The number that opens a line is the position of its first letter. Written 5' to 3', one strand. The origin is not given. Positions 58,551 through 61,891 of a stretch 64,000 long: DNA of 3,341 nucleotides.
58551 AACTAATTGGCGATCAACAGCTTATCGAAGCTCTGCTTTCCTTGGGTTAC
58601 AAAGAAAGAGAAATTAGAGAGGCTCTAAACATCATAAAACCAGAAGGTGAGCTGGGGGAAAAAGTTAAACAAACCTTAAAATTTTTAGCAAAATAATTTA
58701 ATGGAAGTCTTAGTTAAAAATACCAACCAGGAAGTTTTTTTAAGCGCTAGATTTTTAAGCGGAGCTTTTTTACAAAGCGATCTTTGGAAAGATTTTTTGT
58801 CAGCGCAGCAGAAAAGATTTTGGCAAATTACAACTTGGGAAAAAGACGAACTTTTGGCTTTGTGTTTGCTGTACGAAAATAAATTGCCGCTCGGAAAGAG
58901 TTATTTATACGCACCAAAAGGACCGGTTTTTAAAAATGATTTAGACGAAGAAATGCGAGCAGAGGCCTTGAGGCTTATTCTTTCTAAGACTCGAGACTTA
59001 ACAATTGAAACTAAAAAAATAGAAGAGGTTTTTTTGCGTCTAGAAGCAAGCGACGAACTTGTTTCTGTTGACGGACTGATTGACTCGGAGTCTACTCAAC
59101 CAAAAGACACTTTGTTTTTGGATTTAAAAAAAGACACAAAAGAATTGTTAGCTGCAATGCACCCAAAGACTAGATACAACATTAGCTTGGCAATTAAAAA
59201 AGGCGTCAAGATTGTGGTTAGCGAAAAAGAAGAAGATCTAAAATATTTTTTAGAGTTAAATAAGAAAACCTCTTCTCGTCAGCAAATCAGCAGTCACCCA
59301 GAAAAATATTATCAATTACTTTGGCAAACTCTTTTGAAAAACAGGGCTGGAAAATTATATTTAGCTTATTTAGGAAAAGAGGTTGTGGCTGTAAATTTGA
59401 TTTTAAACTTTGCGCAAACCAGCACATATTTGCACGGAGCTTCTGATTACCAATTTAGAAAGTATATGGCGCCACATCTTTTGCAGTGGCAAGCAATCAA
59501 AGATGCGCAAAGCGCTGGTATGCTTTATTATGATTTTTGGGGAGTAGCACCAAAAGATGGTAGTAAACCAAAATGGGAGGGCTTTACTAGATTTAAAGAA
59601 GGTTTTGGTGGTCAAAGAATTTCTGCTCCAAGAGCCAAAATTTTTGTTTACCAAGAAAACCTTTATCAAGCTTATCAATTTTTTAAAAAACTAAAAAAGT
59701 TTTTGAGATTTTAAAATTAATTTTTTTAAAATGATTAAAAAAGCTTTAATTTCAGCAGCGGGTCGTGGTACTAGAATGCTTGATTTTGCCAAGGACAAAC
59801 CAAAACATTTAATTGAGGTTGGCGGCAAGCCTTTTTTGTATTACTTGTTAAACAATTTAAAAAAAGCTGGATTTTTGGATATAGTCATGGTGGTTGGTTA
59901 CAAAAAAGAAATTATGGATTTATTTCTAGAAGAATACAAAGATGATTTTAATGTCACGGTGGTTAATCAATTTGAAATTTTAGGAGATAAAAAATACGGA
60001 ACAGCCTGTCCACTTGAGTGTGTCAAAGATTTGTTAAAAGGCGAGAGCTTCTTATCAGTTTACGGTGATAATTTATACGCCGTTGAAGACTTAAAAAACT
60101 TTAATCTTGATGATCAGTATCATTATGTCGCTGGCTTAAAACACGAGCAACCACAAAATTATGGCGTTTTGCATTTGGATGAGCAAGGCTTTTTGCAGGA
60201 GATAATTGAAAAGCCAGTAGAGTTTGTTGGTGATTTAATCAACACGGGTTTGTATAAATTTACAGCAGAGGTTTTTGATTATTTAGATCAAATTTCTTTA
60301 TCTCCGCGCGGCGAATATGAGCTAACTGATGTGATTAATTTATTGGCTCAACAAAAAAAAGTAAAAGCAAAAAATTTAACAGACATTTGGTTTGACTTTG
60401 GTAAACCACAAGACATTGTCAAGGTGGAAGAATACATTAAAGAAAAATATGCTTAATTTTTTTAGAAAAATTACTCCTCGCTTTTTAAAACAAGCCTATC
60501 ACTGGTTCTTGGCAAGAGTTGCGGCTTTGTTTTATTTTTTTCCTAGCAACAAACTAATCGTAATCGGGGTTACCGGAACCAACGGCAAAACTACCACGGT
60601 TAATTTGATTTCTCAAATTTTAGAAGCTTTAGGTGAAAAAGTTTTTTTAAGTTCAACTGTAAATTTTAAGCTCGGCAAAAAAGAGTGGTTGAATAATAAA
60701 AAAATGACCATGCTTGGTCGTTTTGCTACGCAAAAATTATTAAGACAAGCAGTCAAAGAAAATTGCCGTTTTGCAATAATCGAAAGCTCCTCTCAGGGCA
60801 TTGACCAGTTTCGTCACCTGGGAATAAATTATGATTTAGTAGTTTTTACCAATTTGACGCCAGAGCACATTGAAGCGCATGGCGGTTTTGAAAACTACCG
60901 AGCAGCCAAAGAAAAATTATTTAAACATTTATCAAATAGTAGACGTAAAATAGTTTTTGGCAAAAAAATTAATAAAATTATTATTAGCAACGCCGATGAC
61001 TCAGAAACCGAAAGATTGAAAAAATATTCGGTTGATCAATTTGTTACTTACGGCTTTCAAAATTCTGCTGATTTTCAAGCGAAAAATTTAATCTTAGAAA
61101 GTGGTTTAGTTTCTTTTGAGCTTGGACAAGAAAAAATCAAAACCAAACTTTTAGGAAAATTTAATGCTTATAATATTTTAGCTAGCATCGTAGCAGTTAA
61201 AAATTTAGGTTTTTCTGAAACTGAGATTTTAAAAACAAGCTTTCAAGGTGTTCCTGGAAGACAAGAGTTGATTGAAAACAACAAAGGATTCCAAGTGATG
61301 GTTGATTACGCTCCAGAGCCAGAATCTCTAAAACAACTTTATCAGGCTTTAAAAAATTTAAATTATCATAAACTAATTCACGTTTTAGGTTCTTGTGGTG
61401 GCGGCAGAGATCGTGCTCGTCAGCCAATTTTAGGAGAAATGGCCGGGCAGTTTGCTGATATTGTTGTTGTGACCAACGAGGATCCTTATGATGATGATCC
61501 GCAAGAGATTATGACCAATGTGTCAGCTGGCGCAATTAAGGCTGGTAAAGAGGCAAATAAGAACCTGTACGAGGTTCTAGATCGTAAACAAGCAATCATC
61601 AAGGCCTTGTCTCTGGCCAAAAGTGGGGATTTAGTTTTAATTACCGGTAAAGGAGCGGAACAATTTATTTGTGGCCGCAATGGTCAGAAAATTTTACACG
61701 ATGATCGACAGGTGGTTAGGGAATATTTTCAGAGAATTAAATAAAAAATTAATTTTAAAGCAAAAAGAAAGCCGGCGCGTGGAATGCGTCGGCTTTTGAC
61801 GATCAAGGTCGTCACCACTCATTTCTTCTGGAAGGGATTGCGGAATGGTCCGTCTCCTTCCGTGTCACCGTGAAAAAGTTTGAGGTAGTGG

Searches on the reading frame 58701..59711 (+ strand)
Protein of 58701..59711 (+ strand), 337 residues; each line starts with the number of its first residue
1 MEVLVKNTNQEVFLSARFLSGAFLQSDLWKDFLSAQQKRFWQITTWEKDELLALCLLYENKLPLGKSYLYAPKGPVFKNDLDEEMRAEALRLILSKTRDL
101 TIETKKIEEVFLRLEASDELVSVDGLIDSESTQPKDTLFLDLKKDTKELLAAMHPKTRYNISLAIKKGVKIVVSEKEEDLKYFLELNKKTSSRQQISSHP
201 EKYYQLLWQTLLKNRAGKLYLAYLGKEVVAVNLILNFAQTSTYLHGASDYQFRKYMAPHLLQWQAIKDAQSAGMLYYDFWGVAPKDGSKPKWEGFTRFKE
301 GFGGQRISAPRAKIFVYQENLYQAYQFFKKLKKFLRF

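Call 41: search_protein_families(library=pfam, proteins=[window:58701-59711:+], max_evalue=0.0001)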
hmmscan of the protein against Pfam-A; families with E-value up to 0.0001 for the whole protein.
window:58701-59711:+ (337 aa): 2 families
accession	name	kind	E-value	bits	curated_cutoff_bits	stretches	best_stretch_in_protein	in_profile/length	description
PF02388.22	FemAB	-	1.7e-38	133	24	2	228-330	307-406/406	FemAB family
PF13480.13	Acetyltransf_6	-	7.6e-17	62.2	22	1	156-281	2-136/143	Acetyltransferase (GNAT) domain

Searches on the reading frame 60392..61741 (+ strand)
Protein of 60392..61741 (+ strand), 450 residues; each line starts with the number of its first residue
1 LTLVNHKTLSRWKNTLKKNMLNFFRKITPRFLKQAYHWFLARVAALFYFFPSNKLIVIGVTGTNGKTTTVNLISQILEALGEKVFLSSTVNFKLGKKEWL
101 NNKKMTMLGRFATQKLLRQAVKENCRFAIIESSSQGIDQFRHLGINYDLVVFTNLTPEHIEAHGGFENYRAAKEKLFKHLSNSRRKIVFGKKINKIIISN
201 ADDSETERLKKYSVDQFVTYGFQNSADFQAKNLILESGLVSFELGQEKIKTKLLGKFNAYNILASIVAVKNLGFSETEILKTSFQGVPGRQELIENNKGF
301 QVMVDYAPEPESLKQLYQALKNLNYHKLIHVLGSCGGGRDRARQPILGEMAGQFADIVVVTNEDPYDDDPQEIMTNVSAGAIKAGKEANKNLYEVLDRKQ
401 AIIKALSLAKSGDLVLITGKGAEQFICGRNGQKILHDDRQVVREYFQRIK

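Call 71: search_protein_families(library=pfam, proteins=[window:60392-61741:+], max_evalue=0.0001)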
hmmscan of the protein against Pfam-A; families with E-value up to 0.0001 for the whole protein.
window:60392-61741:+ (450 aa): 2 families
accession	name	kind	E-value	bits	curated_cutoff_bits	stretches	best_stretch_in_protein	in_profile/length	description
PF08245.18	Mur_ligase_M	-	1.1e-41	143.4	24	1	60-268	1-199/200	Mur ligase middle domain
PF02875.26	Mur_ligase_C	-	1.5e-24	87.7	28.4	1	289-421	1-127/127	Mur ligase, glutamate ligase domain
